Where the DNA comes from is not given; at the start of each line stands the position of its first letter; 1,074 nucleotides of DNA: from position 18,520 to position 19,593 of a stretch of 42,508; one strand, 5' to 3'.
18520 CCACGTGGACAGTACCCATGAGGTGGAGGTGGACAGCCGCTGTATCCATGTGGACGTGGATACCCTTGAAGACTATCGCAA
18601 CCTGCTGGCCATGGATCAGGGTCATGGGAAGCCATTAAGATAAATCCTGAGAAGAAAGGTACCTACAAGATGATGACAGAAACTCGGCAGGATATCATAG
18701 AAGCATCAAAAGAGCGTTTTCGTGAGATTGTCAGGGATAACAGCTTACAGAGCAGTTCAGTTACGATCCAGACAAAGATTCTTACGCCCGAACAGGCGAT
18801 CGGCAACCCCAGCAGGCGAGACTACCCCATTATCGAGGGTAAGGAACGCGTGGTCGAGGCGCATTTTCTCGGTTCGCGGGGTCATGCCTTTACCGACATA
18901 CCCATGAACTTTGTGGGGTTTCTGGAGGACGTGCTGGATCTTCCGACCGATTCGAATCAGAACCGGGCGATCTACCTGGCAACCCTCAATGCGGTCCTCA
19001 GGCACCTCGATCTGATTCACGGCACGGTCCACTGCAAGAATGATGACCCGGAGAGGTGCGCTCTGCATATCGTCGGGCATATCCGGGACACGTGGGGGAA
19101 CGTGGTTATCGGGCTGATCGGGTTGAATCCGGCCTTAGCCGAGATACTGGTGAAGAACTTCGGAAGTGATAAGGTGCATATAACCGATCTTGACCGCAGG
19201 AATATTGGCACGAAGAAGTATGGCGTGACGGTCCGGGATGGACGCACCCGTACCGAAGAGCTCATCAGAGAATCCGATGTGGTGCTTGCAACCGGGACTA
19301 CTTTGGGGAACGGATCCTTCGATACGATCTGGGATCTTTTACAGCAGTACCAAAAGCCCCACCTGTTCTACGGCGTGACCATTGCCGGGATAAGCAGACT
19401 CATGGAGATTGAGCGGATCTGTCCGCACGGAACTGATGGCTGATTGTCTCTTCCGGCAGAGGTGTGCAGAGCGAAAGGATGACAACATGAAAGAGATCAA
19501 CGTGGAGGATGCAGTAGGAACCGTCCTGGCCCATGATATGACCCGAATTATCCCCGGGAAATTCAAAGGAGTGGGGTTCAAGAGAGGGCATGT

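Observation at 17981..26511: Self-contained molybdenum-cofactor uptake, assembly and sulfuration array downstream of the hydroxylase (best candidate for a new system)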

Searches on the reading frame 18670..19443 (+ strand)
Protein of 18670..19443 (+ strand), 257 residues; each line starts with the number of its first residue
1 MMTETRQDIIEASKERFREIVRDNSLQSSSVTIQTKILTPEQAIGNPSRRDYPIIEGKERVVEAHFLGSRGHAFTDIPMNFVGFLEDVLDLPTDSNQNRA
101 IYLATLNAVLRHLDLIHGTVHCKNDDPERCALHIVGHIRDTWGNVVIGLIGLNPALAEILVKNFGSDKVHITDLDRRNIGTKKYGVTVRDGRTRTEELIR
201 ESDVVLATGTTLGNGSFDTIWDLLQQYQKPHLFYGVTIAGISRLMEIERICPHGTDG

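Call 4: search_protein_families(library=pfam, proteins=[window:18670-19443:+], max_evalue=0.01)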
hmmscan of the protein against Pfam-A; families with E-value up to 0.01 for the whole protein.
window:18670-19443:+ (257 aa): 1 family
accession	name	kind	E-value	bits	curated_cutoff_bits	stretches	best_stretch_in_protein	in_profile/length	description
PF04016.18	DUF364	-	2.2e-06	27.8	23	1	147-226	14-87/147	Putative heavy-metal chelation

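Call 6: search_protein_families(library=ncbifam, proteins=[window:18670-19443:+], max_evalue=0.001)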
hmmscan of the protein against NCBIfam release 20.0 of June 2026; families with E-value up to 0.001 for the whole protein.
window:18670-19443:+ (257 aa): 0 families

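Call 16: search_solved_structures(query=window:18670-19443:+, max_evalue=1, show_alignments=1)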
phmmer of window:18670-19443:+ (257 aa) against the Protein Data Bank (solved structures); distinct sequences matched with E-value up to 1: 0.

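Call 35: find_homologous_proteins(query=window:18670-19443:+, max_evalue=0.001)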
Query window:18670-19443:+ (257 aa): 723 proteins with E <= 0.001 among 1502 candidates; the best 120 are listed.
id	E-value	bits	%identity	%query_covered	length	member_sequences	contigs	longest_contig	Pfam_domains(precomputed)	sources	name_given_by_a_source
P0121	1.0e-168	577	100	100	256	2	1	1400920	PF04016.19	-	-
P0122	3.8e-120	418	70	100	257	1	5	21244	-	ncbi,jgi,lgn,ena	-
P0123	4.6e-118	411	73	99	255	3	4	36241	PF04016.19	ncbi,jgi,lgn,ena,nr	ncbi:MAG TPA: DUF364 domain-containing protein [Deltaproteobacteria bacterium]|nr:DUF364 domain-cont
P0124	1.7e-117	409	68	100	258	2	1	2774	-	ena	-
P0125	1.5e-116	406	68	100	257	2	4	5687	PF04016.19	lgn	-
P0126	2.8e-116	405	68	100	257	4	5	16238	-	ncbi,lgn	-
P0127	6.1e-116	404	68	100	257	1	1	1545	PF04016.19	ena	-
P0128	2.7e-112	392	67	99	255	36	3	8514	PF04016.19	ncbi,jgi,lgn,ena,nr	ncbi:MAG TPA: DUF364 domain-containing protein [Deltaproteobacteria bacterium]|nr:DUF364 domain-cont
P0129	4.0e-112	392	66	100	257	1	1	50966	PF04016.19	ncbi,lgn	-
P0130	1.8e-111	390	67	99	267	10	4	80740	PF04016.19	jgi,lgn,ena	jgi:hypothetical protein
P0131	3.8e-110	385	64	100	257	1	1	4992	PF04016.19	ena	-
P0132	4.2e-109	382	64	100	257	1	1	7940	PF04016.19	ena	-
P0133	1.0e-108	381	65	100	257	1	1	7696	PF04016.19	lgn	-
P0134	2.4e-108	379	65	97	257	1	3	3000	PF04016.19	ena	-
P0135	8.0e-108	378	63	100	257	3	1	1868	PF04016.19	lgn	-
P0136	1.1e-102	361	61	100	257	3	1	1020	PF04016.19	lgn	-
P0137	3.8e-102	359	61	100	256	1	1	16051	PF04016.19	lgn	-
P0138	8.2e-99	348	61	98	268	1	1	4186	PF04016.19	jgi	jgi:hypothetical protein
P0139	8.4e-98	345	59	100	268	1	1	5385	PF04016.19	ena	-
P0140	1.4e-97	344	61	97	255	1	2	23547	PF04016.19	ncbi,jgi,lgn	-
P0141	4.2e-97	343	61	97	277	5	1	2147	PF04016.19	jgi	jgi:hypothetical protein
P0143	1.9e-92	327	57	97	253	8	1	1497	PF04016.19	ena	-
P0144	2.4e-90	320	57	95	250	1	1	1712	PF04016.19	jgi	-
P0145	2.8e-90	320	57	100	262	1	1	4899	PF04016.19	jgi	-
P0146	8.3e-89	315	57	100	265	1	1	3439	PF04016.19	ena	-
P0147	1.2e-88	315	54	99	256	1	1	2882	PF04016.19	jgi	jgi:hypothetical protein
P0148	1.3e-88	315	57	95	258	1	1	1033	PF04016.19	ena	-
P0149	2.2e-88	314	55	99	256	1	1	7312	PF04016.19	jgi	jgi:hypothetical protein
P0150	4.1e-88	313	58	97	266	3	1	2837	PF04016.19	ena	-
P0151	4.7e-88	313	56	100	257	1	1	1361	PF04016.19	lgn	-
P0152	6.0e-88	313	54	98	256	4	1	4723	PF04016.19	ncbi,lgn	-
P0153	7.9e-88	312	56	98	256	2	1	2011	PF04016.19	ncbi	-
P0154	7.9e-88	312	54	98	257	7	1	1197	PF04016.19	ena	-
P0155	8.7e-88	312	55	96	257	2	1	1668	PF04016.19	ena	-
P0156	1.0e-87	312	54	97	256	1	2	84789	PF04016.19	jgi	-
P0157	2.2e-87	311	57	97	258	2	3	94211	PF04016.19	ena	-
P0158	3.5e-87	310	57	99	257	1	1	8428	PF04016.19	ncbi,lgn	-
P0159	3.5e-87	310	56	100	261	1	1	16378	PF04016.19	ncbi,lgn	ncbi:MAG: DUF364 domain-containing protein [Candidatus Zixiibacteriota bacterium]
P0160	4.5e-87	310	54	99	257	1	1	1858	PF04016.19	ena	-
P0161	4.9e-87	310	56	100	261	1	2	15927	PF04016.19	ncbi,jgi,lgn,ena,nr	ncbi:MAG: hypothetical protein KKG33_15120 [candidate division Zixibacteria bacterium]|nr:hypothetic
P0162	5.0e-87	310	55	100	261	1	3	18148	PF04016.19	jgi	jgi:uncharacterized protein (DUF4213/DUF364 family)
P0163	7.2e-87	309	57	98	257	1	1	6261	PF04016.19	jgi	jgi:uncharacterized protein (DUF4213/DUF364 family)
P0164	7.5e-87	309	54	100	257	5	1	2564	PF04016.19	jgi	jgi:hypothetical protein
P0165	9.9e-87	309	55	98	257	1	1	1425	PF04016.19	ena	-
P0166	1.2e-86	308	55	100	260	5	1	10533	PF04016.19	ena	-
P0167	1.2e-86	308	54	100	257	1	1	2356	PF04016.19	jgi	jgi:hypothetical protein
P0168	1.4e-86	308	55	100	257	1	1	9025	PF04016.19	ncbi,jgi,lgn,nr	ncbi:MAG: DUF364 domain-containing protein [Polyangiaceae bacterium]|jgi:uncharacterized protein (DU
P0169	1.9e-86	308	56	96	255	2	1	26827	PF04016.19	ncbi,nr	ncbi:MAG: hypothetical protein JXQ75_23635 [Phycisphaerae bacterium]|nr:hypothetical protein [Phycis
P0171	2.9e-86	307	55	100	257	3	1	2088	PF04016.19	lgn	-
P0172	3.3e-86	307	57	97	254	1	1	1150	PF04016.19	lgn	-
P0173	3.5e-86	307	55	96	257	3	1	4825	PF04016.19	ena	-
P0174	3.6e-86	307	55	96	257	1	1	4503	PF04016.19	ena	-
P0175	3.6e-86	307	58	99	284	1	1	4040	PF04016.19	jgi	jgi:uncharacterized protein (DUF4213/DUF364 family)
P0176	4.1e-86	307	56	96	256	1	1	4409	PF04016.19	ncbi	ncbi:Rossmann-like domain-containing protein [candidate division KSB1 bacterium]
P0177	4.3e-86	306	55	96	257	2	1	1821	PF04016.19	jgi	-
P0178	5.0e-86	306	53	97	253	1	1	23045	PF04016.19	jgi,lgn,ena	-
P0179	5.8e-86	306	56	100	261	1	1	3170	PF04016.19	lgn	-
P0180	5.9e-86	306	55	98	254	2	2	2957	PF04016.19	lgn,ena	-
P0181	7.2e-86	306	54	99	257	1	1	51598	PF04016.19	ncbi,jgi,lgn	-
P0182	8.2e-86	306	53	98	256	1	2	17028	PF04016.19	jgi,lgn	jgi:uncharacterized protein (DUF4213/DUF364 family)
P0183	8.2e-86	306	53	98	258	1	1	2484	PF04016.19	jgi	-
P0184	8.3e-86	306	53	100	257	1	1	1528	PF04016.19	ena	-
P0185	9.3e-86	305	54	95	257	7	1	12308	PF04016.19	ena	-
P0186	9.4e-86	305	54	99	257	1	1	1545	PF04016.19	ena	-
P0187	1.2e-85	305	55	97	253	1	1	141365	PF04016.19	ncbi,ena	-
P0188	1.3e-85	305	56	99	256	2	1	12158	PF04016.19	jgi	jgi:uncharacterized protein (DUF4213/DUF364 family)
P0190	1.3e-85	305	57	96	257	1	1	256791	PF04016.19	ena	-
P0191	1.6e-85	305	58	93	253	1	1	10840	PF04016.19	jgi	-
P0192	1.6e-85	305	55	95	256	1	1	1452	PF04016.19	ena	-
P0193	1.9e-85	304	53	98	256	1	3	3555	PF04016.19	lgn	-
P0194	2.3e-85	304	53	99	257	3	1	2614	PF04016.19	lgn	-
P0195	2.5e-85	304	56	99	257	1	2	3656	PF04016.19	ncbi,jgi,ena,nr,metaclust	ncbi:MAG: DUF364 domain-containing protein [Candidatus Electryonea clarkiae]|nr:DUF364 domain-contai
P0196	2.6e-85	304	56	100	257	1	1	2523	PF04016.19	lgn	-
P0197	2.9e-85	304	56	97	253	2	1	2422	PF04016.19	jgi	-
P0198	3.5e-85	303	52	99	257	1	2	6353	PF04016.19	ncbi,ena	-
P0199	3.5e-85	303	57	100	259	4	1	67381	PF04016.19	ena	-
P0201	3.7e-85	303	55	100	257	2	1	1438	PF04016.19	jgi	jgi:hypothetical protein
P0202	4.0e-85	303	55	96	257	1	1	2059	PF04016.19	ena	-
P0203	4.3e-85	303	55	99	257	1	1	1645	PF04016.19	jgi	jgi:uncharacterized protein (DUF4213/DUF364 family)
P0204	4.4e-85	303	55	96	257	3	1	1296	PF04016.19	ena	-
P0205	5.5e-85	303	53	99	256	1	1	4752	PF04016.19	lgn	-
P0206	5.6e-85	303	56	93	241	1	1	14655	PF04016.19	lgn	-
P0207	6.2e-85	303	51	96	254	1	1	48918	PF04016.19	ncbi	-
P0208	6.5e-85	303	53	100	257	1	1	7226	PF04016.19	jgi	jgi:hypothetical protein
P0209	1.0e-84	302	54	96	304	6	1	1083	PF04016.19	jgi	-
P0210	1.0e-84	302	53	95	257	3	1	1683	PF04016.19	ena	-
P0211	1.2e-84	302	57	96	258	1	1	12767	PF04016.19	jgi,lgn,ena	jgi:hypothetical protein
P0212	1.3e-84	302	57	99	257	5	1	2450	PF04016.19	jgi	jgi:hypothetical protein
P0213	2.1e-84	301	57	96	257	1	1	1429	PF04016.19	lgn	-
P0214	2.5e-84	301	55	96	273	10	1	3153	PF04016.19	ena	-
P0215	2.5e-84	301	50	99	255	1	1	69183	PF04016.19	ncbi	ncbi:Rossmann-like domain-containing protein [Elusimicrobiota bacterium]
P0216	2.6e-84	301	56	100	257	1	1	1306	PF04016.19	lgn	-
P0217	3.4e-84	300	55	100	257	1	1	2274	PF04016.19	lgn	-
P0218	3.5e-84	300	53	100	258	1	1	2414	PF04016.19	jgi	-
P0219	3.7e-84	300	54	96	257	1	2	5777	PF04016.19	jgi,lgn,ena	-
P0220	3.7e-84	300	55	99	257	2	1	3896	PF04016.19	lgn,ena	-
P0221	3.9e-84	300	56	100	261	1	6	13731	PF04016.19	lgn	-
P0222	4.0e-84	300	55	95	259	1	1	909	PF04016.19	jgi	jgi:hypothetical protein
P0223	4.2e-84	300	56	99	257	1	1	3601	PF04016.19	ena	-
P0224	4.6e-84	300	53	98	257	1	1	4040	PF04016.19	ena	-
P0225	4.6e-84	300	56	99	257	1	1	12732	PF04016.19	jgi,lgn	jgi:uncharacterized protein (DUF4213/DUF364 family)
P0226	5.1e-84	300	54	99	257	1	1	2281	PF04016.19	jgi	jgi:uncharacterized protein (DUF4213/DUF364 family)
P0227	5.5e-84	300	56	99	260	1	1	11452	PF04016.19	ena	-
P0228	6.4e-84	299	57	100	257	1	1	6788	PF04016.19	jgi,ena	-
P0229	7.2e-84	299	53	98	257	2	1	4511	PF04016.19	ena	-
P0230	8.7e-84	299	54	98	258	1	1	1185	PF04016.19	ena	-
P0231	9.8e-84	299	57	94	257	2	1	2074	PF04016.19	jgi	-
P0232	1.0e-83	299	53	98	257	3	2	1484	PF04016.19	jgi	jgi:hypothetical protein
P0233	1.1e-83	299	54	96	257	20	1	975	PF04016.19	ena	-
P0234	1.1e-83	299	52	99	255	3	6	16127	PF04016.19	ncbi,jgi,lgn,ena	-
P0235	1.2e-83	299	54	99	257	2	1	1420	PF04016.19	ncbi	-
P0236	1.3e-83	298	52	100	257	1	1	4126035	PF04016.19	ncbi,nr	ncbi:MAG: hypothetical protein JSV33_08815 [bacterium]|nr:MAG: hypothetical protein JSV33_08815 [bac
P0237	1.5e-83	298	54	98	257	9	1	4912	PF04016.19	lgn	-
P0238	1.6e-83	298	54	99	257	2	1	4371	PF04016.19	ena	-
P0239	1.7e-83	298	54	96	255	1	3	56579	PF04016.19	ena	-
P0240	1.7e-83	298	55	96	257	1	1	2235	PF04016.19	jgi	-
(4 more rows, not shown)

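Call 36: find_encoding_contigs(protein=P0236, flank=8000, max_places=1)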
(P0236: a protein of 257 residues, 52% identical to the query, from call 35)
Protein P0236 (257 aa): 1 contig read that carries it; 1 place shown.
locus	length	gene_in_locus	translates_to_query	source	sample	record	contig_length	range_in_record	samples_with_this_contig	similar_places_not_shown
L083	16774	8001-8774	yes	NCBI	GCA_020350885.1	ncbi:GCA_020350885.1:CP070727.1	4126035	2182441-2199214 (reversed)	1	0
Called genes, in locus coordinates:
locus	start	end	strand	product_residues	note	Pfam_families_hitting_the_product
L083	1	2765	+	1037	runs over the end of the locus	PF13860:FlgD_ig, PF18962:Por_Secre_tail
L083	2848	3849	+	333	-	-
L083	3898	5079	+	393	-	PF18962:Por_Secre_tail (weak), PF13860:FlgD_ig (faint)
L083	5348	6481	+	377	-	PF00378:ECH_1, PF16113:ECH_2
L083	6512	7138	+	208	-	PF00753:Lactamase_B, PF19583:ODP (weak), PF23023:Anti-Pycsar_Apyc1 (faint)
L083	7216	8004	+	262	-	PF01925:TauE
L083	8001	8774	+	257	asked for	PF04016:DUF364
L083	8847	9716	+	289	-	PF09872:DUF2099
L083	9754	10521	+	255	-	PF02146:SIR2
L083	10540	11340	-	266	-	-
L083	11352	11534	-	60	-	-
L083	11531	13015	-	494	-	PF00474:SSF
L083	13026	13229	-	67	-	-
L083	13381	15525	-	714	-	PF02629:CoA_binding, PF13380:CoA_binding_2, PF13607:Succ_CoA_lig, PF19045:Ligase_CoA_2, PF13549:ATP-grasp_5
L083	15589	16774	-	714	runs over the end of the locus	PF02629:CoA_binding, PF00549:Ligase_CoA, PF00285:Citrate_synt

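Call 37: find_encoding_contigs(protein=P0215, flank=8000, max_places=1)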
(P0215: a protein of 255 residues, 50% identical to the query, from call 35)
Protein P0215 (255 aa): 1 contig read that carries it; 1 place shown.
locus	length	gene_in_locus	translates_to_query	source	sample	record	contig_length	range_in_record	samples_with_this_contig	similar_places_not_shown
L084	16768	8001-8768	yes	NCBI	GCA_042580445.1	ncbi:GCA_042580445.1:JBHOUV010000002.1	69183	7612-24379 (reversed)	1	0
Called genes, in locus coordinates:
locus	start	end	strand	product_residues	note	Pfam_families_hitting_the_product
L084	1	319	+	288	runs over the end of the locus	PF00009:GTP_EFTU (faint), PF00142:Fer4_NifH (faint), PF01656:CbiA, PF12838:Fer4_7 (faint), PF00037:Fer4 (weak), PF12797:Fer4_2 (faint), PF14697:Fer4_21 (weak), PF10609:ParA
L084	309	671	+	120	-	PF02635:DsrE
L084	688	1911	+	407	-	PF00438:S-AdoMet_synt_N, PF02772:S-AdoMet_synt_M, PF02773:S-AdoMet_synt_C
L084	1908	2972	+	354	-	PF03313:SDH_alpha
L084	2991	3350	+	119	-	PF17253:DUF5320, PF13237:Fer4_10, PF14697:Fer4_21, PF12838:Fer4_7, PF13187:Fer4_9, PF25160:LdpA_Fe-S-bd, PF12837:Fer4_6, PF00037:Fer4, +9 more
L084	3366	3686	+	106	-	PF00085:Thioredoxin, PF13098:Thioredoxin_2, PF13905:Thioredoxin_8 (faint)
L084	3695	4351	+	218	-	PF01209:Ubie_methyltran (weak), PF13489:Methyltransf_23, PF05219:DREV (weak), PF13847:Methyltransf_31, PF08241:Methyltransf_11, PF08242:Methyltransf_12, PF13649:Methyltransf_25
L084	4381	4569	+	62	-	PF13459:Fer4_15, PF13370:Fer4_13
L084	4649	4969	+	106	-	PF00226:DnaJ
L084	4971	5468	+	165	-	PF01592:NifU_N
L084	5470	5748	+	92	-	PF12895:ANAPC3, PF00515:TPR_1 (weak), PF07719:TPR_2 (weak), PF13181:TPR_8, PF13414:TPR_11, PF14559:TPR_19, PF00515:TPR_1, PF07719:TPR_2, +9 more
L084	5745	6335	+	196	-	PF06226:DUF1007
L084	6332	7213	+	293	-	PF03824:NicO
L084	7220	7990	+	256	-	PF01925:TauE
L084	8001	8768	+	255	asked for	PF04016:DUF364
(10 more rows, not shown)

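Call 38: find_encoding_contigs(protein=P0190, flank=8000, max_places=1)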
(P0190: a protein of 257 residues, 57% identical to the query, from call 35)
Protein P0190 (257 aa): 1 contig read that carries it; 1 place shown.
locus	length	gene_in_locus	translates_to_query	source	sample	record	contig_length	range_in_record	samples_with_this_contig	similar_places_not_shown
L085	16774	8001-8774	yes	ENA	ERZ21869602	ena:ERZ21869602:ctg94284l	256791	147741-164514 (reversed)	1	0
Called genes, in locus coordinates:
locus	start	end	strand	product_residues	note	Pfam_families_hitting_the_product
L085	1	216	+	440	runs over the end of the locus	PF00006:ATP-synt_ab, PF00306:ATP-synt_ab_C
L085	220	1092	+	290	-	PF00231:ATP-synt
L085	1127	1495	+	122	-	PF05635:23S_rRNA_IVP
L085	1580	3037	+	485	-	PF02874:ATP-synt_ab_N, PF00006:ATP-synt_ab, PF22919:ATP-synt_VA_C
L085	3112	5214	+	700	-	PF00884:Sulfatase, PF01663:Phosphodiest (faint)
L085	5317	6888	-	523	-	-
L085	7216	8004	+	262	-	PF01925:TauE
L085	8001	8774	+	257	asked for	PF04016:DUF364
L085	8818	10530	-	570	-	PF00015:MCPsignal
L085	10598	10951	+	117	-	-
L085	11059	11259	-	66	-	-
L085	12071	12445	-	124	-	PF00404:Dockerin_1 (weak)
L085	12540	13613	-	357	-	PF00112:Peptidase_C1, PF18560:Lectin_like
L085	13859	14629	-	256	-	-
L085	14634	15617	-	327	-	PF01066:CDP-OH_P_transf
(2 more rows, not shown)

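Call 52: predict_structure(alignment_id=A2)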
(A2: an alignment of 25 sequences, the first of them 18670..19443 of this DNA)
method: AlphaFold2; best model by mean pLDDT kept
length: 257 residues; sequences in the alignment: 25
mean_pLDDT: 89.3   pTM: 0.88
mean pLDDT of the five models: 89.3, 88.1, 88.0, 87.3, 86.2
residues with pLDDT >= 90: 187; 70-90: 42; 50-70: 18; < 50: 10
segments of 3 or more residues with pLDDT < 50: 1-5, 53-57
pLDDT, mean of each block of 10 residues (from residue 1): 59 97 97 85 66 53 95 91 97 94 98 94 79 95 97 90 97 92 94 97 96 91 97 95 96 76
secondary structure, 60 per line:
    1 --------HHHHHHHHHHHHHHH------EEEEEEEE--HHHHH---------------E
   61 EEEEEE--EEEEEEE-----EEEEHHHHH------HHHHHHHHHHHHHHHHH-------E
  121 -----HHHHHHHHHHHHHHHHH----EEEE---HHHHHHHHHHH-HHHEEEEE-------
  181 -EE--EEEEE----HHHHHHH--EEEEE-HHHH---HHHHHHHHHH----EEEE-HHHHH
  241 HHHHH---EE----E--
elements in order: H9-23 E30-37 H40-44 E60-66 E69-75 E81-84 H85-89 H96-112 H126-142 E147-150 H154-164 E169-173 E186-190 H195-201 E204-208 H210-213 H217-226 E231-234 H236-245

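Call 55: find_related_loci(query=A2, collection=metagenome_contigs, flank=6000)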
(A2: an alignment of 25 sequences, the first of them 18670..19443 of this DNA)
Query A2 (257 aa) in metagenome_contigs; peptide patterns used: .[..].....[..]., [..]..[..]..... (x = any residue, [..] = any of these).
562 stretches matched a pattern; 405 encode a relative of the query (tblastn E <= 1e-3); the best 80 are kept; 80 distinct loci.
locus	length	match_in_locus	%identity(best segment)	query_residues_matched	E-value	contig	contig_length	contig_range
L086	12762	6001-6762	72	1-254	3e-124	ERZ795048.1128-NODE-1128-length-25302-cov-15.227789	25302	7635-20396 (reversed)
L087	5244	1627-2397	68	1-257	3e-118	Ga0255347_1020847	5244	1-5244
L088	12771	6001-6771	67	1-257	2e-115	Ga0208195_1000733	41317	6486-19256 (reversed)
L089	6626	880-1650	67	1-257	4e-115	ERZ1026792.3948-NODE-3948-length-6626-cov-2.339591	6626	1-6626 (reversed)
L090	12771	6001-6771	67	1-257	2e-115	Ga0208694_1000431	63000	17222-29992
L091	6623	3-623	71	51-257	2e-100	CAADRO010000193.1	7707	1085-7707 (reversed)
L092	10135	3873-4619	57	6-254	3e-99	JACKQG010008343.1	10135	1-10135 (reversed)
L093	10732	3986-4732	54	6-254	2e-94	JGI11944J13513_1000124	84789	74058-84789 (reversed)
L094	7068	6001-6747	54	6-254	2e-94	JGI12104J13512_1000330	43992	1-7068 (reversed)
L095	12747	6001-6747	57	8-256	2e-94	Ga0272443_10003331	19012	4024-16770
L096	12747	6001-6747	55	6-254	2e-94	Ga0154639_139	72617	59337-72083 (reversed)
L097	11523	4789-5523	55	10-254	1e-93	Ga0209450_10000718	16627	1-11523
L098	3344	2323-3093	56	1-257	6e-95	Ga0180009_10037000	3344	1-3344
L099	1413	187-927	55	8-254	3e-100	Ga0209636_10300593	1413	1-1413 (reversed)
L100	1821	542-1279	56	9-254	2e-98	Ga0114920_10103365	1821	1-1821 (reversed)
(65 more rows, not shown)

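Call 58: fold_search(model_id=the predicted structure, library=pdb)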
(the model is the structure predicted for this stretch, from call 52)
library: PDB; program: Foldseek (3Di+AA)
matches with E <= 10: 1567; with E <= 0.001: 6
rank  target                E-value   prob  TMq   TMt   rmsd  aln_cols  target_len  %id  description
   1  3npg_A                2.2e-07  1.00  0.53  0.54   4.7       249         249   14  Crystal structure of a protein with unknown function from DUF364 family (PH1506) from PYROCOCCUS HORIKOSHII at 2.70 A  (released 2010-09-29)
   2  3npg_D                2.5e-07  1.00  0.49  0.51   6.3       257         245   15  Crystal structure of a protein with unknown function from DUF364 family (PH1506) from PYROCOCCUS HORIKOSHII at 2.70 A  (released 2010-09-29)
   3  3npg_B                3.2e-07  1.00  0.47  0.50   6.7       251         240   12  Crystal structure of a protein with unknown function from DUF364 family (PH1506) from PYROCOCCUS HORIKOSHII at 2.70 A  (released 2010-09-29)
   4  3npg_C                7.9e-07  1.00  0.47  0.49   6.9       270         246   12  Crystal structure of a protein with unknown function from DUF364 family (PH1506) from PYROCOCCUS HORIKOSHII at 2.70 A  (released 2010-09-29)
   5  3l5o_A                3.2e-05  1.00  0.43  0.44   7.5       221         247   15  Crystal structure of protein with unknown function from DUF364 family (ZP_00559375.1) from Desulfitobacterium hafniens (released 2010-02-02)
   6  3l5o_B                1.4e-04  1.00  0.45  0.47   7.3       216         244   13  Crystal structure of protein with unknown function from DUF364 family (ZP_00559375.1) from Desulfitobacterium hafniens (released 2010-02-02)
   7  3s5s_A                1.8e-03  0.87  0.31  0.25  10.6       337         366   11  Crystal structure of putative mandelate racemase/muconate lactonizing enzyme (PSI/COM target 200551) from Sorangium ce (released 2011-11-09)
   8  2dbq                  3.2e-03  0.90  0.25  0.21   7.7       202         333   14  Crystal Structure of Glyoxylate Reductase (PH0597) from Pyrococcus horikoshii OT3, Complexed with NADP (I41) (released 2006-06-16)
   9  8b27_A                3.4e-03  0.66  0.28  0.24  16.5       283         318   12  Dihydroprecondylocarpine acetate synthase from Catharanthus roseus (released 2022-11-02)
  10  3jyo                  5.5e-03  0.99  0.34  0.31   7.5       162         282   17  Quinate dehydrogenase from Corynebacterium glutamicum in complex with NAD (released 2010-10-27)
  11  6p2i_A                5.5e-03  0.90  0.30  0.26   9.9       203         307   11  Acyclic imino acid reductase (Bsp5) in complex with NADPH and D-Arg (released 2019-07-24)
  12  1sc6_A                6.2e-03  0.98  0.30  0.21   7.5       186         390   13  Crystal Structure of W139G D-3-Phosphoglycerate dehydrogenase complexed with NAD+ (released 2005-02-22)
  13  3s5s_B                6.2e-03  0.75  0.32  0.26  11.4       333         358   10  Crystal structure of putative mandelate racemase/muconate lactonizing enzyme (PSI/COM target 200551) from Sorangium ce (released 2011-11-09)
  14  8fbz_A                6.6e-03  0.35  0.24  0.15  17.8       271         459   13  Crystal Structure of apo human Glutathione Synthetase Y270E (released 2024-05-08)
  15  4dgs                  7.4e-03  0.97  0.26  0.24   5.1       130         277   14  The crystals structure of dehydrogenase from Rhizobium meliloti (released 2012-02-08)
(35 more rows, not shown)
